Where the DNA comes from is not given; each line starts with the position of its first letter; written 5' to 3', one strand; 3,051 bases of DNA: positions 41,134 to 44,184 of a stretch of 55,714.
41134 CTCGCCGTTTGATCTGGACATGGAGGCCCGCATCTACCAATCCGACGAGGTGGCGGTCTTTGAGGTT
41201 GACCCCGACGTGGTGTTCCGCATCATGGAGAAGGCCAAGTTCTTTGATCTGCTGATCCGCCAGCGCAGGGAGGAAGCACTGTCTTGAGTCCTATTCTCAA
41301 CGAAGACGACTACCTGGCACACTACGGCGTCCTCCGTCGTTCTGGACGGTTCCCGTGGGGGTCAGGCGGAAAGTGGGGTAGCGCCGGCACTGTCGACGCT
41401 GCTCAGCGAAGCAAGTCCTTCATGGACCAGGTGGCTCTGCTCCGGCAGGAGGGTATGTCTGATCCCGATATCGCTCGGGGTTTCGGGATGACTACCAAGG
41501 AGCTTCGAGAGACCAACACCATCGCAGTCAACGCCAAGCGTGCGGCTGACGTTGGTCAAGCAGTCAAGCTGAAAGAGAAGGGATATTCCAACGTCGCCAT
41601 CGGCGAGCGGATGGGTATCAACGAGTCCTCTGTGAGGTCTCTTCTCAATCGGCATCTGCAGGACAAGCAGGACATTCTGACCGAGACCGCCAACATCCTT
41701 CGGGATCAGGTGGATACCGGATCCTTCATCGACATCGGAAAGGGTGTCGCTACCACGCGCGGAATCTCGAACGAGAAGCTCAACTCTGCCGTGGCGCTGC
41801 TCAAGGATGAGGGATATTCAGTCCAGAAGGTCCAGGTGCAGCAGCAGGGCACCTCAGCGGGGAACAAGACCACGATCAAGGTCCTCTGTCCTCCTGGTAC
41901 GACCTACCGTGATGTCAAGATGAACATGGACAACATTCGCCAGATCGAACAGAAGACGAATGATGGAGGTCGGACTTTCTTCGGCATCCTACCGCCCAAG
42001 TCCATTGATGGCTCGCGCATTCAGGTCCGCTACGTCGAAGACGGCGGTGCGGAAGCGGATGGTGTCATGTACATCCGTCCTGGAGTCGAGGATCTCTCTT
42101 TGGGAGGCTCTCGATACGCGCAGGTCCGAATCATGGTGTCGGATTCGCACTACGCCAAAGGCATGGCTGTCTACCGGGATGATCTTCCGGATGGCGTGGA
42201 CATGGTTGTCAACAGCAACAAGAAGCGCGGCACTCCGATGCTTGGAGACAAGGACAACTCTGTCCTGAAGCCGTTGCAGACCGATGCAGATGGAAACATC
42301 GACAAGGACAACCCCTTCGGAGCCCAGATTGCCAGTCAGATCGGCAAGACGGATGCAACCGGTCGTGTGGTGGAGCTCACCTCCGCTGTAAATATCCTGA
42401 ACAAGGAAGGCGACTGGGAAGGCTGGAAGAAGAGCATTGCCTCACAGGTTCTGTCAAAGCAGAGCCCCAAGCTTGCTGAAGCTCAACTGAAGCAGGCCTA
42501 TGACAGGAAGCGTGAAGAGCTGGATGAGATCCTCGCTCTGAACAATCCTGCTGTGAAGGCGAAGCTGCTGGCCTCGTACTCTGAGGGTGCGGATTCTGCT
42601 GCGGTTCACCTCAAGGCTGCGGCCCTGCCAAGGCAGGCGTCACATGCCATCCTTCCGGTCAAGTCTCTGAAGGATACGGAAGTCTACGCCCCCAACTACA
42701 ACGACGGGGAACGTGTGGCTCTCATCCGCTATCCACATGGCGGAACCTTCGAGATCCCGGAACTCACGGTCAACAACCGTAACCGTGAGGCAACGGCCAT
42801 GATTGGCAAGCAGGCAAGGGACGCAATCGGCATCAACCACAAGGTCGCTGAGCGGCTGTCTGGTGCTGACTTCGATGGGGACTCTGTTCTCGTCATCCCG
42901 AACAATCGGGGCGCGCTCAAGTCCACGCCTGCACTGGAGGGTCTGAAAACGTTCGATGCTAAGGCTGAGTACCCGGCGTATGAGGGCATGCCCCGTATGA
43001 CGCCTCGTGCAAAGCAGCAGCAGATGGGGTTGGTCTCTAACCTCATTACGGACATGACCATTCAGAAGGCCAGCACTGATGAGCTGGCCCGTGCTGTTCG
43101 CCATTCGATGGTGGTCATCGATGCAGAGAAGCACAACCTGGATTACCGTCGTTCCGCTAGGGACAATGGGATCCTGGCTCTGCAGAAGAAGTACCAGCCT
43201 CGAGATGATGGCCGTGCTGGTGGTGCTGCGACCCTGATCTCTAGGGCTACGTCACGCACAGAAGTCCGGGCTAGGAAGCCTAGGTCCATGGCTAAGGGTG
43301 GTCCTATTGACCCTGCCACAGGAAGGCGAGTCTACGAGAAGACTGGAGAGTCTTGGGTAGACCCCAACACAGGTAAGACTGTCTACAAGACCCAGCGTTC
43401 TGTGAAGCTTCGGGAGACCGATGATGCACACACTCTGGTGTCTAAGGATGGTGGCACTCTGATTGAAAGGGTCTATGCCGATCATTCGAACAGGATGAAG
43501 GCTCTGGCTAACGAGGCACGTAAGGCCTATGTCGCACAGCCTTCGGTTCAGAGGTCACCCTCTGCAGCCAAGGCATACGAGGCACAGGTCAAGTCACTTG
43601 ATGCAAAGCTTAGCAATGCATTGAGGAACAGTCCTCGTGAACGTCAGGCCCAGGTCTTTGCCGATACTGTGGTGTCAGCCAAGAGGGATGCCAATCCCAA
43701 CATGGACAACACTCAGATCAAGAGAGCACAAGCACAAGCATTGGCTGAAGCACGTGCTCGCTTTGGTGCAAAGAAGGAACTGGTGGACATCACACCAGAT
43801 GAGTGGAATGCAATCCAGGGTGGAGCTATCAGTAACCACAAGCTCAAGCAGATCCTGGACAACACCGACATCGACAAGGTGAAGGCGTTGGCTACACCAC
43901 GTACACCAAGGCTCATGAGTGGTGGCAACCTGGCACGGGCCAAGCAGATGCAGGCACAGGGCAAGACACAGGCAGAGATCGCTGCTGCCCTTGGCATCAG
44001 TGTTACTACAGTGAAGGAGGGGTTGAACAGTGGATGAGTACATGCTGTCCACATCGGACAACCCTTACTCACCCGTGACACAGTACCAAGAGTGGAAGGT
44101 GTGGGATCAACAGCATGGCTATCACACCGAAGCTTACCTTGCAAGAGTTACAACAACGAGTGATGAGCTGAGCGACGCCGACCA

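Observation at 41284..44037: Single-chain two-barrel RNA polymerase candidate (YonO/QDE-1-like) carrying its own HTH modules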

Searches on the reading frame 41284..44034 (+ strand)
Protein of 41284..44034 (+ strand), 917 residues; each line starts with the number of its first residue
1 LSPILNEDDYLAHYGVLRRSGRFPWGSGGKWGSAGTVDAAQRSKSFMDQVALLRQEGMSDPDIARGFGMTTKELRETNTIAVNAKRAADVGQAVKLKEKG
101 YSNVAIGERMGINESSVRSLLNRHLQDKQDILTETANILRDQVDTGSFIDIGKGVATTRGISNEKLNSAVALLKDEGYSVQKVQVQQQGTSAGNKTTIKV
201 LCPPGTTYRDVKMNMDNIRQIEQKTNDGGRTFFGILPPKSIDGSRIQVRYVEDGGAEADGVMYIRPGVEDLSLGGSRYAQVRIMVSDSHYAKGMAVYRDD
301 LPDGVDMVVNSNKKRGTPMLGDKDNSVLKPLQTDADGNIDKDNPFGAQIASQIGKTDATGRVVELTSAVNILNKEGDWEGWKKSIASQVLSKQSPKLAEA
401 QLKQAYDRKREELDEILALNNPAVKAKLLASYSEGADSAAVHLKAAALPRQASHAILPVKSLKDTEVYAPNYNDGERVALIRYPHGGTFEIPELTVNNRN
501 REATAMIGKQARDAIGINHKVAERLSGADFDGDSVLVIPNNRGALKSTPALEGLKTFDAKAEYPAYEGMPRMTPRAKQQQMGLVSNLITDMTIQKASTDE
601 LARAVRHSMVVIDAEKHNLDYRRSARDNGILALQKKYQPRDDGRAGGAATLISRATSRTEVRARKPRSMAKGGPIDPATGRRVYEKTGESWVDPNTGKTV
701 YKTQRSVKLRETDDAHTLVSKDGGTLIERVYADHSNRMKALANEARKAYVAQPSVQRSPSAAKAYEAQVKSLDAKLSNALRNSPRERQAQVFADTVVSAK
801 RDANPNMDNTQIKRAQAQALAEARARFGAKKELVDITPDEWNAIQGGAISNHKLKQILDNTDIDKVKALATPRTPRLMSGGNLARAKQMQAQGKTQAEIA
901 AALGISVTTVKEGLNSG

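Call 3: search_protein_families(library=pfam, proteins=[window:41284-44034:+], max_evalue=1)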
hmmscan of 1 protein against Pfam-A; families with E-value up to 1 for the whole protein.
window:41284-44034:+ (917 aa): 20 families
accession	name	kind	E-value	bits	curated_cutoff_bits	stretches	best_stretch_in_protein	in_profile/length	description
PF13384.12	HTH_23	-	6.7e-11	42.1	24.6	2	90-126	7-43/50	Homeodomain-like domain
PF08281.18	Sigma70_r4_2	-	3e-09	36.8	25.7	2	891-911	24-44/54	Sigma-70, region 4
PF13518.12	HTH_28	-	3.1e-07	30.8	25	2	889-911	9-30/52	Helix-turn-helix domain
PF02796.21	HTH_7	-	1e-06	29.2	23.8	1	883-911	11-39/45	Helix-turn-helix domain of resolvase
PF04545.22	Sigma70_r4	-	4.8e-06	26.4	24.1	2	892-911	19-38/50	Sigma-70, region 4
PF00196.25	GerE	-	1.7e-05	24.7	23.5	1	888-911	12-35/57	Bacterial regulatory proteins, luxR family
PF13936.12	HTH_38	-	0.00016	21.8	27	0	887-910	14-37/44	Helix-turn-helix domain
PF01381.28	HTH_3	-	0.00037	20.9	23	1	888-910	4-26/55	Helix-turn-helix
PF06056.18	Terminase_5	-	0.00048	20.4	20.3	0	92-131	5-44/58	Putative ATPase subunit of terminase (gpP-like)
PF13412.12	HTH_24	-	0.00053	19.9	21.9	1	893-911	17-35/48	Winged helix-turn-helix DNA-binding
PF05183.17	RdRP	-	0.003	16.7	23.8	1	520-618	426-511/582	RNA dependent RNA polymerase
PF22943.2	HTH_68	-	0.0055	16.8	27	0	49-69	9-29/45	Putative helix-turn-helix domain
PF11271.13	PorA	-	0.0068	16.2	29.5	1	661-708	192-231/297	Porin PorA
PF13542.12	HTH_Tnp_ISL3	-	0.028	14.3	27.4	1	890-911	23-44/51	Helix-turn-helix domain of transposase family ISL3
PF15978.11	TnsD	-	0.041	13.4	32.4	0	884-912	189-218/355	Tn7-like transposition protein D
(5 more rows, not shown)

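Call 4: search_protein_families(library=phrogs, proteins=[window:41284-44034:+], max_evalue=0.1)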
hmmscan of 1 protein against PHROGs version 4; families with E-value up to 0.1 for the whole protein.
window:41284-44034:+ (917 aa): 38 families (the best 25 are shown)
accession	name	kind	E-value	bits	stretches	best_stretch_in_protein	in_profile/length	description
phrog_4291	-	DNA, RNA and nucleotide metabolism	0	1254.2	1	6-915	7-906/909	RNA-dependent RNA polymerase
phrog_3855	-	DNA, RNA and nucleotide metabolism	3.8e-11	44.4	2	28-89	51-105/115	HTH DNA binding protein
phrog_20467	-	DNA, RNA and nucleotide metabolism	2e-06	28.7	1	875-912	60-97/112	HNH endonuclease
phrog_8308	-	unknown function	6.9e-06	25.8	1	458-541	482-562/847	-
phrog_664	-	DNA, RNA and nucleotide metabolism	9e-06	26.7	1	822-911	34-118/210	DNA binding protein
phrog_645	-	DNA, RNA and nucleotide metabolism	1.9e-05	25.8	1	74-141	11-76/196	Rnase E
phrog_4779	-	transcription regulation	2.7e-05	25.6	0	96-140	11-57/98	transcriptional regulator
phrog_3910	-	transcription regulation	4.8e-05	23.5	0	92-144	77-129/356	transcriptional regulator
phrog_125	-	DNA, RNA and nucleotide metabolism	0.00016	22.3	0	807-912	134-198/254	DNA invertase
phrog_4583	-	transcription regulation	0.00017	22.6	0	888-914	18-44/81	transcriptional repressor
phrog_4494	-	unknown function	0.00035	22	0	885-912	10-37/109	-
phrog_11457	-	unknown function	0.00043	21.2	0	92-120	16-44/60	-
phrog_9366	-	integration and excision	0.00077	20.5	0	91-121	72-102/109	transposase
phrog_1373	-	transcription regulation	0.00083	20.4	0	84-123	67-99/166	transcriptional regulator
phrog_6223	-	transcription regulation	0.0017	19.4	0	890-910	14-34/73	transcriptional repressor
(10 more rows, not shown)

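Call 5: search_solved_structures(query=window:41284-44034:+, max_evalue=10, show_alignments=3)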
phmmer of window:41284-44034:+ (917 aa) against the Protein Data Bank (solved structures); distinct sequences matched with E-value up to 10: 1.
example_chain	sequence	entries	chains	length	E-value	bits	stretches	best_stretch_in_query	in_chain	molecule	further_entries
8vd6_A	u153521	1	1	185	0.0028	19.1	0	886-913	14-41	CAP REPEAT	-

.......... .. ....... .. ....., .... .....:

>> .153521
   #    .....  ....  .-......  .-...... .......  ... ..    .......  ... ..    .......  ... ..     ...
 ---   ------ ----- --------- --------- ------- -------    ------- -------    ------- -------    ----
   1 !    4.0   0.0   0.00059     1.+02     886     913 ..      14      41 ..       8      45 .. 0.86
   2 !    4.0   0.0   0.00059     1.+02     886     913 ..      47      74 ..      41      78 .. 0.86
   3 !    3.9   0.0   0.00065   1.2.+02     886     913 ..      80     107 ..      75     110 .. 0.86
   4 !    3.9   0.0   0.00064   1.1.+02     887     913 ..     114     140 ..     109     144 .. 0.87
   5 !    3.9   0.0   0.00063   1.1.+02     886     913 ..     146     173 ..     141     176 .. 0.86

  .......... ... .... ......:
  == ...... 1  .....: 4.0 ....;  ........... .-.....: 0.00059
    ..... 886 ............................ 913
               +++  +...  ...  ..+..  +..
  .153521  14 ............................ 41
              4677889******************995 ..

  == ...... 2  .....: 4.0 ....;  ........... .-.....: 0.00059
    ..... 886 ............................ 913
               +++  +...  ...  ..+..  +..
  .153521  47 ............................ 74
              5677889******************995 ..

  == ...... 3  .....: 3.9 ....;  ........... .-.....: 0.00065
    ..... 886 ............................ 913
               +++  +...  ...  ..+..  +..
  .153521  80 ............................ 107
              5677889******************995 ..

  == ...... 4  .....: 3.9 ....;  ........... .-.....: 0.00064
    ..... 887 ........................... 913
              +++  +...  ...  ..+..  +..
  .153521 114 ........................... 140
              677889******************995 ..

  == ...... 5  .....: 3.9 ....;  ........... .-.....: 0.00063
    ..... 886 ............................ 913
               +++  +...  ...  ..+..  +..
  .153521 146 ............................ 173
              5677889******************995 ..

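Call 7: search_protein_families(library=ncbifam, proteins=[window:41284-44034:+], max_evalue=0.1)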
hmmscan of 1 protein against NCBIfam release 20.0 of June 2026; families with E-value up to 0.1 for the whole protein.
window:41284-44034:+ (917 aa): 10 families
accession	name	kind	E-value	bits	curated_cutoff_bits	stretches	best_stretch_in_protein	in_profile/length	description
NF040595.1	HTH_Cbp1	equivalog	4.6e-07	29.8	140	1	47-140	5-104/135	CRISPR DNA repeat-binding protein Cbp1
NF033545.0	transpos_IS630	equivalog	2e-05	24.2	100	0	883-911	2-30/299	IS630 family transposase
TIGR02937.1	sigma70-ECF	superfamily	3.4e-05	23.5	42.9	0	796-912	130-152/165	sigma-70 family RNA polymerase sigma factor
TIGR03879.1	near_KaiC_dom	domain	0.00035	21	65.1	0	891-915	33-57/91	probable regulatory domain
TIGR02985.1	Sig70_bacteroi1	subfamily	0.00054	20.2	126.4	1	890-914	127-151/162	RNA polymerase sigma-70 factor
NF053601.1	asym_polar_PgfA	equivalog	0.0057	16.1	160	1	662-713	191-242/303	cell envelope lipid trafficking protein PgfA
NF002620.0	PRK02277.1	subfamily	0.014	15.1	115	0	884-911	9-36/201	orotate phosphoribosyltransferase-like protein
TIGR03541.1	reg_near_HchA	equivalog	0.022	14.3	215.6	1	888-915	181-208/232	PA1136 family autoinducer-binding transcriptional regulator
TIGR04111.1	BcepMu_gp16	hypoth_equivalog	0.041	13.8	34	0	888-915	8-35/55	phage-associated protein, BcepMu gp16 family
TIGR02959.1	SigZ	equivalog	0.087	12.6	168.65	0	889-912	112-135/170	RNA polymerase sigma factor SigZ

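Call 8: search_dna_similar(query=window:41284-44034:+, collection=phages, mode=protein, max_rows=40, rows=spread)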
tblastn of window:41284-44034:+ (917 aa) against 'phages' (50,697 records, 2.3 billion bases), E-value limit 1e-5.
Records with a match: 250; places in all: 252; records where one place covers at least 80% of the query: 249.
Best place of each record, by identity: <60% 250.
By first word of the organism name: Arthrobacter 95; Gordonia 55; Streptomyces 54; Lactococcus 13; Siphovirus 12; Curtobacterium 7; Rhodococcus 4; Microbacterium 4; Caudovirus 2; Faecalibacterium 2; and 2 more.
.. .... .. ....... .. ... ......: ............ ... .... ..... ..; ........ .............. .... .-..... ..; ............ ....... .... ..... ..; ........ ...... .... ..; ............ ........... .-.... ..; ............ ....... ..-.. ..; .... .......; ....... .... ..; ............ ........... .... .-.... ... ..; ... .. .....
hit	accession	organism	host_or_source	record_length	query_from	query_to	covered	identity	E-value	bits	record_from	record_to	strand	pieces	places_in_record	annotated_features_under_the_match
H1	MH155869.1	Streptomyces phage HotFries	Streptomyces scabiei RL-34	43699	7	914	99%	55.0%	0e+0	906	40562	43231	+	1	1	56: helix-turn-helix DNA-binding domain protein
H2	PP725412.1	Streptomyces phage GoblinVoyage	Streptomyces scabiei RL-34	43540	7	914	99%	54.5%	0e+0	888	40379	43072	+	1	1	58: helix-turn-helix DNA binding domain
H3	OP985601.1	Arthrobacter phage Hankly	Arthrobacter sp. ATCC 21022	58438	1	914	100%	53.1%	0e+0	901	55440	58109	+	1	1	101: DNA binding domain protein | 100: exonuclease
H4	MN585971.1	Gordonia phage Avazak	Gordonia rubripertincta NRRL B-16540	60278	4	914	99%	53.2%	0e+0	905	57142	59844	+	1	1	92: hypothetical protein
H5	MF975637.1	Streptomyces phage Scap1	Streptomyces scabiei RL-34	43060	5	914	99%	53.3%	0e+0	885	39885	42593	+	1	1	helix-turn-helix DNA-binding domain protein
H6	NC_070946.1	Arthrobacter phage Dynamite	Arthrobacter sp. ATCC 21022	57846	1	914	100%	53.0%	0e+0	899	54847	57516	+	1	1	98: hypothetical protein | 97: exonuclease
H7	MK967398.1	Arthrobacter phage JEGGS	Arthrobacter sp. ATCC 21022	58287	1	914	100%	53.0%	0e+0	897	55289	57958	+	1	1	99: helix-turn-helix DNA-binding domain protein | 98: exonuclease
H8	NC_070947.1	Arthrobacter phage KeaneyLin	Arthrobacter sp. ATCC 21022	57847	1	914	100%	52.8%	0e+0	895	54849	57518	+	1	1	94: helix-turn-helix DNA-binding domain protein | 93: exonuclease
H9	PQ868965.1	Curtobacterium phage Yotsuba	Curtobacterium flaccumfaciens NRRL ...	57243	1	914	100%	52.7%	0e+0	875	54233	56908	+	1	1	84: helix-turn-helix DNA binding domain protein | 83: Cas4 family endonuclease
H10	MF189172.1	Arthrobacter phage Elsa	Arthrobacter sp. ATCC 21022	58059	1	914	100%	52.7%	0e+0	892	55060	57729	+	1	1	helix-turn-helix DNA-binding domain protein | exonuclease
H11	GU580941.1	Rhodococcus phage ReqiPepy6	Rhodococcus equi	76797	4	905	98%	53.1%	0e+0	899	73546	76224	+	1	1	gp106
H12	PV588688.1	Streptomyces phage pSs2407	Streptomyces scabiei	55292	7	917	99%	52.2%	0e+0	876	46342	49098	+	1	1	RNA-dependent RNA polymerase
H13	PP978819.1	Gordonia phage Capybara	Gordonia terrae 3612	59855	4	914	99%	52.1%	0e+0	889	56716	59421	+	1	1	90: hypothetical protein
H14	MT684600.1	Streptomyces phage TieDye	Streptomyces griseus ATCC 10137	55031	7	917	99%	52.0%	0e+0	874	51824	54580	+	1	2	81: helix-turn-helix DNA-binding domain protein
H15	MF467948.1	Streptomyces phage DrGrey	Streptomyces griseus ATCC 10137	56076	7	917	99%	51.9%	0e+0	874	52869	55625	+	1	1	HTH DNA binding domain protein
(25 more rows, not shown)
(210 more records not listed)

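Call 12: find_homologous_proteins(query=window:41284-44034:+, max_evalue=0.00001)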
Query window:41284-44034:+ (917 aa): 8000 proteins with E <= 0.00001 among 8000 candidates; the best 120 are listed.
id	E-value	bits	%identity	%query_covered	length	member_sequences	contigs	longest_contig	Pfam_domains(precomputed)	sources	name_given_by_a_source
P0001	0.0e+0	2014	100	100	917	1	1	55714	PF13384.13,PF13518.13,PF02796.22,PF00196.26,PF04545.23,PF08281.19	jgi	-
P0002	0.0e+0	1758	88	100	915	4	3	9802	PF13384.13,PF13518.13,PF04545.23,PF08281.19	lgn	-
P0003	0.0e+0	1736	87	100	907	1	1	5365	PF13384.13,PF13518.13,PF02796.22,PF00196.26,PF04545.23,PF08281.19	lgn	-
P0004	0.0e+0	1734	87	100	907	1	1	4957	PF13384.13,PF13518.13,PF00196.26,PF04545.23,PF08281.19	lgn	-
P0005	0.0e+0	1729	87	99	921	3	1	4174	PF13384.13,PF13936.13,PF13518.13,PF00196.26,PF08281.19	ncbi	-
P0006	0.0e+0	1727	87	100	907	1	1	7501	PF13384.13,PF13518.13,PF00196.26,PF04545.23,PF08281.19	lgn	-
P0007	0.0e+0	1725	87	100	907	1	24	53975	PF13384.13,PF13518.13,PF02796.22,PF00196.26,PF08281.19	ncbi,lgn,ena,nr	ncbi:MAG TPA: hypothetical protein PKD16_02340 [Saprospiraceae bacterium]|nr:hypothetical protein [S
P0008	0.0e+0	1725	87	100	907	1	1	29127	PF13384.13,PF13518.13,PF02796.22,PF00196.26,PF08281.19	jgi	jgi:DNA-binding CsgD family transcriptional regulator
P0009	0.0e+0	1724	87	100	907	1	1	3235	PF13384.13,PF13518.13,PF02796.22,PF00196.26,PF08281.19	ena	-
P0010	0.0e+0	1721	86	100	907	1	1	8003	PF13384.13,PF13518.13,PF02796.22,PF00196.26,PF08281.19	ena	-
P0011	0.0e+0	1719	87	100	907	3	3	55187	PF13384.13,PF13518.13,PF04545.23,PF08281.19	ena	-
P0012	0.0e+0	1404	72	100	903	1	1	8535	PF13384.13,PF13518.13,PF02796.22,PF08281.19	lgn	-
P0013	0.0e+0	1380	71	100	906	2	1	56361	PF13384.13,PF13518.13,PF02796.22,PF00196.26,PF04545.23,PF08281.19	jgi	jgi:DNA-binding CsgD family transcriptional regulator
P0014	0.0e+0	1297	67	99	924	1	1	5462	PF13384.13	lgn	-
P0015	0.0e+0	1292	67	99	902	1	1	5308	PF13384.13,PF02796.22,PF08281.19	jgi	jgi:hypothetical protein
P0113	0.0e+0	1075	56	100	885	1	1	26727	PF13384.13,PF05183.18,PF04545.23,PF08281.19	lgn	-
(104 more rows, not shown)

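Call 30: predict_structure(alignment_id=A1)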
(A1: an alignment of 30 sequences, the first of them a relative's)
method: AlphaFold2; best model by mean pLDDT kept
length: 917 residues; sequences in the alignment: 30
mean_pLDDT: 77.2   pTM: 0.57
mean pLDDT of the five models: 77.2, 76.1, 72.7, 72.0, 69.7
residues with pLDDT >= 90: 132; 70-90: 578; 50-70: 147; < 50: 60
segments of 3 or more residues with pLDDT < 50: 1-37, 188-194, 222-226, 381-385
pLDDT, mean of each block of 10 residues (from residue 1): 32 30 40 42 69 80 72 67 69 77 85 84 65 70 79 67 69 80 64 62 83 73 51 78 92 88 90 86 91 90 91 88 81 79 77 75 84 73 48 69 81 85 86 85 58 85 92 88 62 90 86 87 73 80 69 77 86 81 83 84 87 83 93 90 80 83 87 87 89 84 88 89 81 90 93 78 89 87 77 76 63 76 72 84 85 85 81 55 76 76 65 65
secondary structure, 60 per line:
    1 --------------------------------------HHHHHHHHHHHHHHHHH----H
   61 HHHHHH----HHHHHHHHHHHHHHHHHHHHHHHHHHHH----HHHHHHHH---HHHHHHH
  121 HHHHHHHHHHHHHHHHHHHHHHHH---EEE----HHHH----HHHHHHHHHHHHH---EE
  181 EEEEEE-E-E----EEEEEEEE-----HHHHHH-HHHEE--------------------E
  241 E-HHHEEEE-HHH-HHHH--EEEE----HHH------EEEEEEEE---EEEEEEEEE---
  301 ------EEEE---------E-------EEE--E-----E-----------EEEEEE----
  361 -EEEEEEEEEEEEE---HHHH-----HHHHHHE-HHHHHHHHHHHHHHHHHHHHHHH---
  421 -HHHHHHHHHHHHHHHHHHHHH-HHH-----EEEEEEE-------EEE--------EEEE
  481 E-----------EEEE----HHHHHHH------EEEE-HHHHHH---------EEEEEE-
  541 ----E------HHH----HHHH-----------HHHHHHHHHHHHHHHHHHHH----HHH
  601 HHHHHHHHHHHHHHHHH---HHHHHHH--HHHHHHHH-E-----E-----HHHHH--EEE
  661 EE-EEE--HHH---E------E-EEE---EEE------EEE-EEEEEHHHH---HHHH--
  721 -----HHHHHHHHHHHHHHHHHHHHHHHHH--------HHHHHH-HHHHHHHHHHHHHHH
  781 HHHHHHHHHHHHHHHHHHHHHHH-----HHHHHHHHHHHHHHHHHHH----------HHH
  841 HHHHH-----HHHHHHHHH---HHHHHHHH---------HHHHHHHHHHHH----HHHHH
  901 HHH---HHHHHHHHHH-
elements in order (helices of 4 or more, strands of 3 or more residues): H39-55 H60-66 H71-98 H103-110 H114-144 E148-150 H155-158 H163-175 E179-186 E195-202 H208-213 E246-249 H255-258 E261-264 E278-285 E289-297 E307-310 E328-330 E351-356 E362-374 H378-381 H387-392 H395-417 H422-442 E452-458 E466-468 E477-481 E493-496 H501-507 E514-517 H519-524 E534-539 H559-562 H574-593 H598-617 H621-627 H630-637 H651-655 E658-662 E664-666 E684-686 E690-692 E699-701 E703-707 H708-711 H715-718 H726-750 H759-764 H766-803 H809-827 H838-845 H851-859 H863-870 H880-891 H896-903 H907-916
